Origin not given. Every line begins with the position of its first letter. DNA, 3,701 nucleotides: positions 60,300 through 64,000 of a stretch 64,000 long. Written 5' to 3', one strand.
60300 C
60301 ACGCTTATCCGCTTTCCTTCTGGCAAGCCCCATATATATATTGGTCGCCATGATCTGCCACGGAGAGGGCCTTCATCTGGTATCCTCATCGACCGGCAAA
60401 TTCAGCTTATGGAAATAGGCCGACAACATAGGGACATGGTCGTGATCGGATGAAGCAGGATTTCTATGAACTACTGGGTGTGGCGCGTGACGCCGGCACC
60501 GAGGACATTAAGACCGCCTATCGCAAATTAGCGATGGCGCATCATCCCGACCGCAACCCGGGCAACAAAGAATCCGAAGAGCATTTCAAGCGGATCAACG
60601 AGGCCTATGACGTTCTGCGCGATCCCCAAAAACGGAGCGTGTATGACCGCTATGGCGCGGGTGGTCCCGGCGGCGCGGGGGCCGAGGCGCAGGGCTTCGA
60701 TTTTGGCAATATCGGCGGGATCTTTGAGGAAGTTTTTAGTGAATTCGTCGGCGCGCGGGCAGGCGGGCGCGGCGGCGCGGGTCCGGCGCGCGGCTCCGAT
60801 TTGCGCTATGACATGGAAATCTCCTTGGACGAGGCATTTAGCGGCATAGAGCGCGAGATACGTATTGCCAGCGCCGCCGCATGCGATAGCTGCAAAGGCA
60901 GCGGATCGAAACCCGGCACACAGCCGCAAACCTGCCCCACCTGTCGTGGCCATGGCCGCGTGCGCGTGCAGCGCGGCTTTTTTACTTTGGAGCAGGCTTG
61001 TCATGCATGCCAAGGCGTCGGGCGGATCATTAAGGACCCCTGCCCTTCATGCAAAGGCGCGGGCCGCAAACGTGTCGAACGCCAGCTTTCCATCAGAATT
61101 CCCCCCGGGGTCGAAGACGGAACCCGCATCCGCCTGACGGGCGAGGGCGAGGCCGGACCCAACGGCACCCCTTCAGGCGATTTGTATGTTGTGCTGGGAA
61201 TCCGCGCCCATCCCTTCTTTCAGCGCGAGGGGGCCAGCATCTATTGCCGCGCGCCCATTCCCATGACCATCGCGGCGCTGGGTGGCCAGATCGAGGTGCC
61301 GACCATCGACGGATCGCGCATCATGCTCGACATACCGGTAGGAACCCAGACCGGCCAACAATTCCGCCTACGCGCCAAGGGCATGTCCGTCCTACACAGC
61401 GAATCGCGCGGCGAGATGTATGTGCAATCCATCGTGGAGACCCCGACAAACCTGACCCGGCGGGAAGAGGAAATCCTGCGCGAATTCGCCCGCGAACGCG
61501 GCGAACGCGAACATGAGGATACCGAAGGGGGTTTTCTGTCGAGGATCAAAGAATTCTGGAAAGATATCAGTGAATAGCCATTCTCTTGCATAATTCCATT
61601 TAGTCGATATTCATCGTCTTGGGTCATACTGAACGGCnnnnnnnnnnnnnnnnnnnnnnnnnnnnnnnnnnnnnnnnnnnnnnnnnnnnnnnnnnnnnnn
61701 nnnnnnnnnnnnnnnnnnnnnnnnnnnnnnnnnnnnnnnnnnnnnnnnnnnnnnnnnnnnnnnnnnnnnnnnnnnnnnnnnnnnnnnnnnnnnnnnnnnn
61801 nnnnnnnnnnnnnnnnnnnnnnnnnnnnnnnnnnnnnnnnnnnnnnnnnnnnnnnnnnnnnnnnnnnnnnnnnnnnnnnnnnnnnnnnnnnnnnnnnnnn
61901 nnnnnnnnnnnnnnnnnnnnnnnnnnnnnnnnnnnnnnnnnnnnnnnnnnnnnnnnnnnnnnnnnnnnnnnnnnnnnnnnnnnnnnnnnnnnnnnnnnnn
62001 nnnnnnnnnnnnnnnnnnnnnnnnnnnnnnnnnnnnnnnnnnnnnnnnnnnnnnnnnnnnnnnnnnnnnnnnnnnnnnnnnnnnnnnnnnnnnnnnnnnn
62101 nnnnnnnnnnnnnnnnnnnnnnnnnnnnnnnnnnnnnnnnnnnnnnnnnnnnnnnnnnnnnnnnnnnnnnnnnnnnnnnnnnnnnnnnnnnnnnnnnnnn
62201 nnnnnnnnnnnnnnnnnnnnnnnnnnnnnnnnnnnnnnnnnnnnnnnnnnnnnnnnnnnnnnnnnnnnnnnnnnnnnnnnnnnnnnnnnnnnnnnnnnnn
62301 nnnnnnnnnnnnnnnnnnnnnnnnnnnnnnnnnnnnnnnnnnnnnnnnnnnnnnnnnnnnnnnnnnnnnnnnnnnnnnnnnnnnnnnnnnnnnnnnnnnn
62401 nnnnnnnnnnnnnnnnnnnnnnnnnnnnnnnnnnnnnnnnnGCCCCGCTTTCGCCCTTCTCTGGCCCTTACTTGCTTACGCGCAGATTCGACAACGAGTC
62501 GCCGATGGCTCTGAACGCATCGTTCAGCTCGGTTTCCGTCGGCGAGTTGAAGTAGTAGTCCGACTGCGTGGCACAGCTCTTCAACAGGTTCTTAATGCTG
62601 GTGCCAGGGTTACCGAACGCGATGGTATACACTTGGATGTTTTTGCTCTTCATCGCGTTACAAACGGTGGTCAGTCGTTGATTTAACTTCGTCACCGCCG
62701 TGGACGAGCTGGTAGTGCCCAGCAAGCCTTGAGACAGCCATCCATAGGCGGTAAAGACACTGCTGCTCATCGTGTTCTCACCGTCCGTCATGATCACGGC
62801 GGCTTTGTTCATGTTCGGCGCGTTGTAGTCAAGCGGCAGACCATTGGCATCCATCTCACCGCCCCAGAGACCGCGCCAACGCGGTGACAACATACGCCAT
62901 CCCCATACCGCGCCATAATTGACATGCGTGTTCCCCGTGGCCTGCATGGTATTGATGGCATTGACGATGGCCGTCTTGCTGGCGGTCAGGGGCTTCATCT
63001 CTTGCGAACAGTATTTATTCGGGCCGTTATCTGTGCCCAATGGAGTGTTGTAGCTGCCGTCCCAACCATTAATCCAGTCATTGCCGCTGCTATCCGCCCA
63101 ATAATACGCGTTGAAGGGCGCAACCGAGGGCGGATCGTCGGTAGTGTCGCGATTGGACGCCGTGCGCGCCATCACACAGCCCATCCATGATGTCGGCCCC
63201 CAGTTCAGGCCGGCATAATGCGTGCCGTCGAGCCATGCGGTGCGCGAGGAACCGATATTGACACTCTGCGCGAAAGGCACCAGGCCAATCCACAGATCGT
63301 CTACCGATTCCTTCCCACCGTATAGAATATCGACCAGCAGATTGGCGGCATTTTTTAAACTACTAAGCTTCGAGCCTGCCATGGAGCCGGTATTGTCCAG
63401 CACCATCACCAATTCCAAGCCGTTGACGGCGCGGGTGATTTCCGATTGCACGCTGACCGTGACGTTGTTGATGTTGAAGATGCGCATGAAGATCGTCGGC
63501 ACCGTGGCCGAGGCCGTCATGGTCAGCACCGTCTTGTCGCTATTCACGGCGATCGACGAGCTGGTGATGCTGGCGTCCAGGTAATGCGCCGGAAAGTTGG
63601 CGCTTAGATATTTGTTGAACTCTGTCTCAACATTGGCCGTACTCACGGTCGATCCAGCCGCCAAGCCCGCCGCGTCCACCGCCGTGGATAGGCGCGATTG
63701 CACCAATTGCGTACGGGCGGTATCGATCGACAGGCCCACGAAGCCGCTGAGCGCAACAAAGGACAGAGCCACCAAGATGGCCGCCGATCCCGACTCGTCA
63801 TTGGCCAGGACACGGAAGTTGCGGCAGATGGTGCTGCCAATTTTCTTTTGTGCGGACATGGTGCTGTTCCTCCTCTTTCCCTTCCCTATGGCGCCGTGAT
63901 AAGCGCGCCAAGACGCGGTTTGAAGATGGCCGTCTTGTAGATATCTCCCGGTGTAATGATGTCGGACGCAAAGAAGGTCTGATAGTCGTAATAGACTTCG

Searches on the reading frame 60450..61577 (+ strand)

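Call 87: search_protein_families(library=pfam, proteins=[window:60450-61577:+], max_evalue=0.001)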
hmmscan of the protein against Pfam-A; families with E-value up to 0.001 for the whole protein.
window:60450-61577:+ (375 aa): 4 families
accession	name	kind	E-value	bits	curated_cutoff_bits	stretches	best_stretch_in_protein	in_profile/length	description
PF01556.23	DnaJ_C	-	2.2e-45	154.8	26.6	1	118-332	1-152/152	DnaJ C terminal domain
PF00226.36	DnaJ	-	8.3e-27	93.5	27.8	1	4-66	1-63/63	DnaJ domain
PF00684.25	DnaJ_CXXCXGXG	-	1e-16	61.4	32.7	1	145-205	1-65/65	DnaJ central domain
PF15777.11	Anti-TRAP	-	2.7e-07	30.9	32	1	179-205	8-40/59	Tryptophan RNA-binding attenuator protein inhibitory protein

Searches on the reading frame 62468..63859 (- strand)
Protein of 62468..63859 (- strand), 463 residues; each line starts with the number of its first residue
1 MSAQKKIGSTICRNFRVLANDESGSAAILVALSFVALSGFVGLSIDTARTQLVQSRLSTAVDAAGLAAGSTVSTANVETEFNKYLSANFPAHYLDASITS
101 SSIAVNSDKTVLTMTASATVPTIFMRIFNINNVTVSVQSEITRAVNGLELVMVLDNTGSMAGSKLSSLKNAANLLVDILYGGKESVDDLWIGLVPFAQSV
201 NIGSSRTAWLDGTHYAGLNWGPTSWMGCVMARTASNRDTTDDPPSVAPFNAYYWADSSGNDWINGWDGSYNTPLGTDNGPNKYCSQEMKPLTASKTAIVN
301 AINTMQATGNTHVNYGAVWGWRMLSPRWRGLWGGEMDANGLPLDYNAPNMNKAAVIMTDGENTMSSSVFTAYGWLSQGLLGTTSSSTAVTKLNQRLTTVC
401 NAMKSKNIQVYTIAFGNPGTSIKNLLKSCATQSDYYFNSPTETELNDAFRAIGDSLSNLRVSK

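Call 87: search_protein_families(library=pfam, proteins=[window:62468-63859:-], max_evalue=0.001)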
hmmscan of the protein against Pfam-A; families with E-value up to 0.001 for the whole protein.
window:62468-63859:- (463 aa): 3 families
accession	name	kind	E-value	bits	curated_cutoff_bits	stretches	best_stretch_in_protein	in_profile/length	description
PF00092.34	VWA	-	6.4e-09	36.7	23.8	0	348-449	101-172/174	von Willebrand factor type A domain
PF13400.11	Tad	-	4.5e-06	27.3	22.3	1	24-69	1-45/47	Putative Flp pilus-assembly TadE/G-like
PF13519.12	VWA_2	-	7.7e-05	23.7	27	0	150-202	1-51/107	von Willebrand factor type A domain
